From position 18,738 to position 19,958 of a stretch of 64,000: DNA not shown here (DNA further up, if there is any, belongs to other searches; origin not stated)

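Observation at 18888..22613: Four-gene MoxR(AAA_5) ATPase / VWA-peptidase-like / Trp-repeat operon of unknown function, next to a serine recombinase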

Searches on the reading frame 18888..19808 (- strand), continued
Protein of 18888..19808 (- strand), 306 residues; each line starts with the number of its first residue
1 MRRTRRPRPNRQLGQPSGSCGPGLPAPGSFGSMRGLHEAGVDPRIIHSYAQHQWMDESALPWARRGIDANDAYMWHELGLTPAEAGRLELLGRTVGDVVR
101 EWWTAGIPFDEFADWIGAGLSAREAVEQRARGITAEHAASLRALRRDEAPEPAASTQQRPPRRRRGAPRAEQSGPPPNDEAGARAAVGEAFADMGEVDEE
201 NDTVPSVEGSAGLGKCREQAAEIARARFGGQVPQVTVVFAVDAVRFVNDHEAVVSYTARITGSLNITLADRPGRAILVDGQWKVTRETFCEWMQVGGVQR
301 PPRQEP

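Call 30: find_related_loci(query=A1, collection=genome_contigs, flank=6000)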
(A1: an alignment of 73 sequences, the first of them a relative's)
Query A1 (417 aa) in genome_contigs; peptide patterns used: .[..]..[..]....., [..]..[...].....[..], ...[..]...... (x = any residue, [..] = any of these).
155 stretches matched a pattern; 89 encode a relative of the query (tblastn E <= 1e-3); the best 80 are kept; 80 distinct loci.
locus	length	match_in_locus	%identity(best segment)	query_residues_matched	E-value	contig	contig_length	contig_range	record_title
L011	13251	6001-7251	100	1-417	0e+0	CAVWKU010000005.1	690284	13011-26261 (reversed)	MAG: uncultured Acidimicrobiaceae bacterium isolate MFD04434.bin.2.88 genome assembly, contig: contig_1621, whole genome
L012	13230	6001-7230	56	2-414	2e-136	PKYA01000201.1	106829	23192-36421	MAG: Acidimicrobiaceae bacterium isolate palsa_650 73.20120500_P23.13_contig_545, whole genome shotgun sequence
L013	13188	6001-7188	55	22-414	4e-129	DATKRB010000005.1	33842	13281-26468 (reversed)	MAG TPA_asm: Acidimicrobiales bacterium isolate SMAG_U14017 k141_1363443, whole genome shotgun sequence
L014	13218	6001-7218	54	6-413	3e-127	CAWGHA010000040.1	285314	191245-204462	MAG: uncultured Acidimicrobiaceae bacterium isolate MFD01716.bin.2.94 genome assembly, contig: contig_8758, whole genome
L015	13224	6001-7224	54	10-413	1e-126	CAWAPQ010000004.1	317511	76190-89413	MAG: uncultured Acidimicrobiaceae bacterium isolate MFD04463.bin.1.212 genome assembly, contig: contig_19223, whole geno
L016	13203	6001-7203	54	10-413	7e-121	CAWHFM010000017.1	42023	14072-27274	MAG: uncultured Acidimicrobiaceae bacterium isolate MFD00731.bin.2.127 genome assembly, contig: contig_62214, whole geno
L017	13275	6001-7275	48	2-414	8e-120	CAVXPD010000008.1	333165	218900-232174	MAG: uncultured Acidimicrobiaceae bacterium isolate MFD00731.bin.1.234 genome assembly, contig: contig_26427, whole geno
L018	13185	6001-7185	52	22-413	2e-117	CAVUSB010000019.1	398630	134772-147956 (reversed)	MAG: uncultured Acidimicrobiaceae bacterium isolate MFD09671.bin.3.290 genome assembly, contig: contig_5508, whole genom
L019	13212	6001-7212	49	22-414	1e-116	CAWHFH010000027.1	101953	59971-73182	MAG: uncultured Acidimicrobiaceae bacterium isolate MFD09603.bin.3.130 genome assembly, contig: contig_64255, whole geno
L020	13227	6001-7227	47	3-414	3e-114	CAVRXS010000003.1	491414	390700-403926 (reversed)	MAG: uncultured Acidimicrobiaceae bacterium isolate MFD06092.bin.2.39 genome assembly, contig: contig_11475, whole genom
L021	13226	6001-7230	49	4-413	1e-110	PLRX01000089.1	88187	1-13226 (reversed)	MAG: Acidimicrobiaceae bacterium isolate bog_763 73.20120700_S1D.86_contig_44103, whole genome shotgun sequence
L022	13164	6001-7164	50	35-413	3e-108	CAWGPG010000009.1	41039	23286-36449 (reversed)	MAG: uncultured Acidimicrobiaceae bacterium isolate MFD05521.bin.2.123 genome assembly, contig: contig_86424, whole geno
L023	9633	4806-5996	49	23-411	2e-104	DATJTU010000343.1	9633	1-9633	MAG TPA_asm: Acidimicrobiales bacterium isolate SMAG_U15028 k141_3995709, whole genome shotgun sequence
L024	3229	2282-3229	53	14-324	3e-97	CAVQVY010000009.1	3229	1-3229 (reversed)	MAG: Candidatus Dormibacteraeota bacterium isolate MFD10064.bin.2.98 genome assembly, contig: contig_117117, whole genom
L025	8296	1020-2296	56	3-414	3e-103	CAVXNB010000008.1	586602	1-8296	MAG: uncultured Acidimicrobiaceae bacterium isolate MFD00731.bin.2.220 genome assembly, contig: contig_7305, whole genom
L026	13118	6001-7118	47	4-414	4e-88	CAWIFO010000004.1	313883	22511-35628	MAG: uncultured Actinomycetota bacterium isolate MFD01872.bin.2.106 genome assembly, contig: contig_169508, whole genome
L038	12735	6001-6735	47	19-263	7e-62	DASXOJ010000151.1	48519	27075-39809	MAG TPA_asm: Pseudonocardiaceae bacterium isolate SMAG_U5379 k141_1816670, whole genome shotgun sequence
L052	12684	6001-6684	46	19-245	1e-55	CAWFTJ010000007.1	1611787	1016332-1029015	MAG: Candidatus Melainabacteria bacterium isolate MFD09603.bin.1.256 genome assembly, contig: contig_445, whole genome s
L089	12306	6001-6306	60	155-256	1e-30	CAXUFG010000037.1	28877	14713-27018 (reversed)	MAG TPA_asm: uncultured Pseudonocardiaceae bacterium isolate public_SRR14722287_metawrap_bin.1 genome assembly, contig:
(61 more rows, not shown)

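Call 33: predict_structure(alignment_id=A1)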
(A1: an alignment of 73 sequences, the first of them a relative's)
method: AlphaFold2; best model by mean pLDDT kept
length: 417 residues; sequences in the alignment: 73
mean_pLDDT: 87.0   pTM: 0.60
mean pLDDT of the five models: 87.0, 86.9, 85.5, 85.3, 84.3
residues with pLDDT >= 90: 287; 70-90: 70; 50-70: 32; < 50: 28
segments of 3 or more residues with pLDDT < 50: 1-13, 125-137
pLDDT, mean of each block of 10 residues (from residue 1): 41 66 97 96 96 97 95 98 96 94 98 91 48 51 85 88 92 93 95 92 87 93 94 94 95 83 53 59 85 97 96 97 96 89 82 93 94 88 93 97 95 86
secondary structure, 60 per line:
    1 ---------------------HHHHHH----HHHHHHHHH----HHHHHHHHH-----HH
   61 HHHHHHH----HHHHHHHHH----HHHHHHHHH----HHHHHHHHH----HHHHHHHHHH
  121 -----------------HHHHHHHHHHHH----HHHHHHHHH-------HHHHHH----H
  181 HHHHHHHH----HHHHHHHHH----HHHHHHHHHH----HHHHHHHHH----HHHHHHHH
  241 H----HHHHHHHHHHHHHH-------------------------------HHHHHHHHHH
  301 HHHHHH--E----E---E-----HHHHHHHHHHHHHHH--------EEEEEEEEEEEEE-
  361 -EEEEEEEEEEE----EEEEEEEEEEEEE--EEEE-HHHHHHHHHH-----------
elements in order: H22-27 H32-40 H45-53 H59-67 H72-80 H85-93 H98-106 H111-120 H138-149 H154-162 H170-175 H180-188 H193-201 H206-215 H220-228 H233-241 H246-259 H291-306 H324-338 E347-359 E362-372 E377-389 E392-395 H397-406

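Call 38: fold_search(model_id=the predicted structure, library=pdb)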
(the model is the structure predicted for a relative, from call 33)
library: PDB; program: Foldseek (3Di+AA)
matches with E <= 10: 422; with E <= 0.001: 2
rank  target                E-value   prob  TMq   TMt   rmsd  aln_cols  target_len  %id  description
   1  4yxz                  3.1e-04  1.00  0.20  0.27  13.0       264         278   17  Computationally designed left-handed alpha/alpha toroid with 9 repeats (released 2015-12-16)
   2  5byo_A                4.0e-04  1.00  0.20  0.22  12.6       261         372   17  Computationally designed left-handed alpha/alpha toroid with 12 repeats (released 2015-12-16)
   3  8z9b_A                4.0e-03  1.00  0.16  0.48   7.1       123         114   20  Low molecular weight antigen MTB12 (released 2024-05-29)
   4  4bl2_A                2.7e-02  0.97  0.17  0.12   7.2       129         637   12  Crystal structure of PBP2a clinical mutant E150K from MRSA (released 2014-05-21)
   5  8v2d_J                3.0e-02  0.51  0.12  0.14  16.3       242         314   18  Computational Designed Nanocage O43_129 (released 2024-03-13)
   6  6g0k_A                3.5e-02  0.93  0.16  0.11   6.2       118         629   14  Crystal structure of Enterococcus faecium D63r Penicillin-Binding protein 5 (PBP5fm) (released 2019-04-10)
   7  6g88_A                4.1e-02  0.84  0.13  0.10   7.9       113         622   18  Crystal structure of Enterococcus Faecium D63r Penicillin-Binding protein 5 (PBP5fm) (released 2019-04-24)
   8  2bng_A                4.4e-02  0.90  0.15  0.38   8.5       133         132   14  Structure of an M.tuberculosis LEH-like epoxide hydrolase (released 2005-08-03)
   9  4bl3_B                4.6e-02  0.89  0.14  0.10   7.3       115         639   13  Crystal structure of PBP2a clinical mutant N146K from MRSA (released 2014-05-21)
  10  6h5o_B                4.8e-02  0.89  0.15  0.10   7.1       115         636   13  Crystal structure of PBP2a from MRSA in complex with piperacillin at active site. (released 2019-08-14)
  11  4dki_B                5.4e-02  0.92  0.16  0.12   6.9       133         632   14  Structural Insights into the Anti- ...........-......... Staphylococcus aureus (MRSA) Activity of Ceftobiprole (released 2012-08-01)
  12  6h5o_A                5.4e-02  0.80  0.14  0.10   7.4       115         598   13  Crystal structure of PBP2a from MRSA in complex with piperacillin at active site. (released 2019-08-14)
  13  6g88_B                5.4e-02  0.69  0.13  0.10   8.9       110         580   17  Crystal structure of Enterococcus Faecium D63r Penicillin-Binding protein 5 (PBP5fm) (released 2019-04-24)
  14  4cpk_A                5.7e-02  0.87  0.15  0.10   7.0       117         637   11  Crystal structure of PBP2a double clinical mutant N146K-E150K from MRSA (released 2014-09-10)
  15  4cpk_B                6.0e-02  0.85  0.14  0.10   7.4       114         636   13  Crystal structure of PBP2a double clinical mutant N146K-E150K from MRSA (released 2014-09-10)
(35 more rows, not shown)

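Call 48: search_protein_families(library=pfam, proteins=[L038:6779-8569:+, L038:8570-9415:+, L038:4403-4897:+, L038:4894-5499:-, L038:1191-3131:+, L026:7592-8710:+, L026:4800-5765:+, L026:3878-5260:-, L052:6784-8532:+, L089:6595-7836:+], max_evalue=0.001)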
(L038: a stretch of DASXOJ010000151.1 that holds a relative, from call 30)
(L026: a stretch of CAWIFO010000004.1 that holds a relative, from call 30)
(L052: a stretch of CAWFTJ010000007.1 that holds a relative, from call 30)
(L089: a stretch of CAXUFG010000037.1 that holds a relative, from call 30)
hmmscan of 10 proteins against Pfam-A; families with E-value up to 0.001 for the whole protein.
L038:6779-8569:+ (596 aa): 2 families
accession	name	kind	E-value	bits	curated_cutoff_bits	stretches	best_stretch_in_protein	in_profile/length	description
PF20154.4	LNT_N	-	6.3e-28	98.4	27.1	1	73-220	2-157/159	Apolipoprotein N-acyltransferase N-terminal domain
PF00795.27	CN_hydrolase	-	4.4e-15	56.2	23.2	1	276-529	2-251/256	Carbon-nitrogen hydrolase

L038:8570-9415:+ (281 aa): 2 families
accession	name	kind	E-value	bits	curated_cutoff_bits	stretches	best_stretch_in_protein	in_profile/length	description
PF00535.33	Glycos_transf_2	-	4.6e-34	118.2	23.3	1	29-193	2-167/168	Glycosyl transferase family 2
PF13641.12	Glyco_tranf_2_3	-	2.9e-06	27.9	27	1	26-231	2-212/230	Glycosyltransferase like family 2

L038:4403-4897:+ (164 aa): 3 families
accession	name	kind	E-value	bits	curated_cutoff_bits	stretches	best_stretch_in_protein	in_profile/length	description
PF22752.1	DUF488-N3i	-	1.5e-35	123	27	1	8-134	2-130/131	Inactive DUF488-N3 subclade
PF04343.18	DUF488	-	3.2e-29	102.5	22.2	1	9-118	1-121/121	Domain of unknown function DUF488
PF22751.1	DUF488-N3a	-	9.1e-21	74.8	27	1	8-120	1-116/118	Active DUF488-N3 subclade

L038:4894-5499:- (201 aa): 0 families

L038:1191-3131:+ (646 aa): 2 families
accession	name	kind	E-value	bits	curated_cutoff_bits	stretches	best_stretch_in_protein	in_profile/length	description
PF07969.17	Amidohydro_3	-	2.8e-83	281.4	29.7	1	158-639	2-472/472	Amidohydrolase family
PF01979.26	Amidohydro_1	-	7.7e-07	29.1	25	0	405-588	135-318/345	Amidohydrolase family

L026:7592-8710:+ (372 aa): 5 families
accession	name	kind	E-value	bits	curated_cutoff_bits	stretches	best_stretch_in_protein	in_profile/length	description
PF00534.26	Glycos_transf_1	-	6.6e-23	81.6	26.4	1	192-321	12-146/172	Glycosyl transferases group 1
PF13692.12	Glyco_trans_1_4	-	3.7e-21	76.3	27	1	196-330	2-139/142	Glycosyl transferases group 1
PF13439.12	Glyco_transf_4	-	4.8e-11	43.4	28.5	1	41-180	1-167/170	Glycosyltransferase Family 4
PF20706.3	GT4-conflict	-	4.3e-05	23.1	26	0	193-298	195-310/385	Family 4 Glycosyltransferase in conflict systems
PF13579.12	Glyco_trans_4_4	-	0.00041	21.2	29.7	1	42-136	1-103/158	Glycosyl transferase 4-like domain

L026:4800-5765:+ (321 aa): 0 families

L026:3878-5260:- (460 aa): 3 families
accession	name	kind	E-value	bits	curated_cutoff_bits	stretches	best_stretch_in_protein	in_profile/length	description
PF07690.21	MFS_1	-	1e-30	107.3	33.4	2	61-329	2-262/347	Major Facilitator Superfamily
PF00083.30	Sugar_tr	-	2.8e-12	46.7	22.3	1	273-453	256-445/452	Sugar (and other) transporter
PF05631.20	MFS_5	-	0.00011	21.6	25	1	274-426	41-192/356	Sugar-tranasporters, 12 TM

L052:6784-8532:+ (582 aa): 2 families
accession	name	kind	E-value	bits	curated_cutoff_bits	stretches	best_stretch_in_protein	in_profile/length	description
PF20154.4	LNT_N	-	2e-27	96.8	27.1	1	74-221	2-157/159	Apolipoprotein N-acyltransferase N-terminal domain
PF00795.27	CN_hydrolase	-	3.2e-14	53.3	23.2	1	300-528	18-252/256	Carbon-nitrogen hydrolase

L089:6595-7836:+ (413 aa): 2 families
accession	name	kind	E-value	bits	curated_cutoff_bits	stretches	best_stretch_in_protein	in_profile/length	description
PF06441.18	EHN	-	1.5e-35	122.1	22.8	1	25-130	1-107/107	Epoxide hydrolase N terminus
PF00561.26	Abhydrolase_1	-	2.1e-06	28.1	25.8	1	116-204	2-82/245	alpha/beta hydrolase fold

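Call 51: find_homologous_proteins(query=A3, max_evalue=0.01)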
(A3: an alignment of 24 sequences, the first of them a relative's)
Query A3 (24 sequences) (249 aa, profile of the alignment): 409 proteins with E <= 0.01 among 8000 candidates; the best 120 are listed.
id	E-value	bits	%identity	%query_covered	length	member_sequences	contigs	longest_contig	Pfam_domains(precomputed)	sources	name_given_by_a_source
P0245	3.7e-113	395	48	79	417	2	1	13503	-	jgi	jgi:hypothetical protein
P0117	9.7e-111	387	60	99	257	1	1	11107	-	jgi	jgi:hypothetical protein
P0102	1.5e-110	387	69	100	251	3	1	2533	-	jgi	jgi:hypothetical protein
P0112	3.3e-110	385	63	99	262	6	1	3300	-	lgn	-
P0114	5.1e-109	382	67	98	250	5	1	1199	-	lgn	-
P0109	6.0e-109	381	81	100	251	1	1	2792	-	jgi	jgi:hypothetical protein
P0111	6.1e-109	381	100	100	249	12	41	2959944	-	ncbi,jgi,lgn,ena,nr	ncbi:MAG TPA: hypothetical protein VK823_02235 [Streptosporangiaceae bacterium]|jgi:hypothetical pro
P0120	1.8e-108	380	60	99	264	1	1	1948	-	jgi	jgi:hypothetical protein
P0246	2.5e-107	376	60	99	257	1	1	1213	-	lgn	-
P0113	2.8e-107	376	66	100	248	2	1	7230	-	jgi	jgi:hypothetical protein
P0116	7.2e-107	375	69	94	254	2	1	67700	-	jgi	jgi:hypothetical protein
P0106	9.0e-107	374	68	94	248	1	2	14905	-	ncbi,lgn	-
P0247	1.9e-106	373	67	97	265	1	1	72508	-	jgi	jgi:hypothetical protein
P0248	4.1e-106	372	61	99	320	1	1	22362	-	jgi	jgi:hypothetical protein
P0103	6.0e-106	372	68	98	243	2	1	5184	-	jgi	-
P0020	2.8e-94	333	52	96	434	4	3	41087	PF26580.1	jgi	-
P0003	5.9e-93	329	53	96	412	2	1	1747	PF26580.1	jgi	-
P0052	2.5e-92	327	54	95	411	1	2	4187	PF26580.1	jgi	jgi:hypothetical protein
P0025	2.9e-92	327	52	98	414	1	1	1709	PF26580.1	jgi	jgi:hypothetical protein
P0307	5.4e-92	326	55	93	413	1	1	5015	PF26580.1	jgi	jgi:hypothetical protein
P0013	5.6e-92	326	55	98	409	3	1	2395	PF26580.1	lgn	-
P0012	8.5e-92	325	53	98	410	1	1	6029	PF26580.1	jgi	jgi:hypothetical protein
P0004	9.1e-92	325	53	98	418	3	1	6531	PF26580.1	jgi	jgi:hypothetical protein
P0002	1.2e-91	325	53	98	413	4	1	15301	PF26580.1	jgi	jgi:hypothetical protein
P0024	1.3e-91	325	54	98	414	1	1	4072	PF26580.1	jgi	jgi:hypothetical protein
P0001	1.7e-91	324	53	98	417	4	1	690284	PF26580.1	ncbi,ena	-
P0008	3.1e-91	323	53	98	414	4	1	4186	PF26580.1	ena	-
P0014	1.7e-90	321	52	98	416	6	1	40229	PF26580.1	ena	-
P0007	1.2e-89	318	51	99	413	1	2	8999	PF26580.1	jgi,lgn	jgi:hypothetical protein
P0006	2.5e-89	317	51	99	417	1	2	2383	PF26580.1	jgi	jgi:hypothetical protein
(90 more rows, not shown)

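Call 65: search_protein_representatives(alignment_id=A4)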
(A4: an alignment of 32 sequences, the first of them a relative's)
Query: 32 sequences, 261 profile positions. Proteins with E-value up to 0.001 (for the whole library): 1344; up to 1e-10: 417; up to 1e-30: 84. The best 150 are listed.
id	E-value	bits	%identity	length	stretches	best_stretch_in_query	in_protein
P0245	2.3e-114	397.7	-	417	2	43-239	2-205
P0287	8.7e-109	379.4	-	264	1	4-260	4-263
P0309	1.8e-100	352.2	-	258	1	1-259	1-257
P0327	7.5e-88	310.8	-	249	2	137-257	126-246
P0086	3.9e-87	308.4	-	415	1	11-260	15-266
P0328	2.3e-85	302.6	-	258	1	6-257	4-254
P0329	8.5e-83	294.2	-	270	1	2-257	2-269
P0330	2.6e-82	292.6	-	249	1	11-257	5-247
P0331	2.2e-79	283.0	-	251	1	1-259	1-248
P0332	1.1e-77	277.5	-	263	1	14-259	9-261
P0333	6.2e-76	271.7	-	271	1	14-259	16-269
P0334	7.7e-75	268.1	-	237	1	14-258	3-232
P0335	1.8e-74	266.9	-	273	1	16-260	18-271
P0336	1.1e-71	257.7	-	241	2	141-254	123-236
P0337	5.2e-71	255.5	-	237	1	15-257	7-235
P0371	4.4e-40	154.2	-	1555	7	16-112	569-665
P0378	1.5e-37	145.9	-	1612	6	12-98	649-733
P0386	4.6e-35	137.7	-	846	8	19-106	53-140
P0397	7.4e-32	127.2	-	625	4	15-124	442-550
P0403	6.5e-31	124.1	-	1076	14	13-94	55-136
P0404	4.7e-30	121.3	-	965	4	15-234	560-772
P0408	1.5e-28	116.4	-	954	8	21-225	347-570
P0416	6.7e-27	111.0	-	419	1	12-104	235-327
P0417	7.1e-27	110.9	-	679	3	7-195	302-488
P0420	3.0e-26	108.8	-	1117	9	21-108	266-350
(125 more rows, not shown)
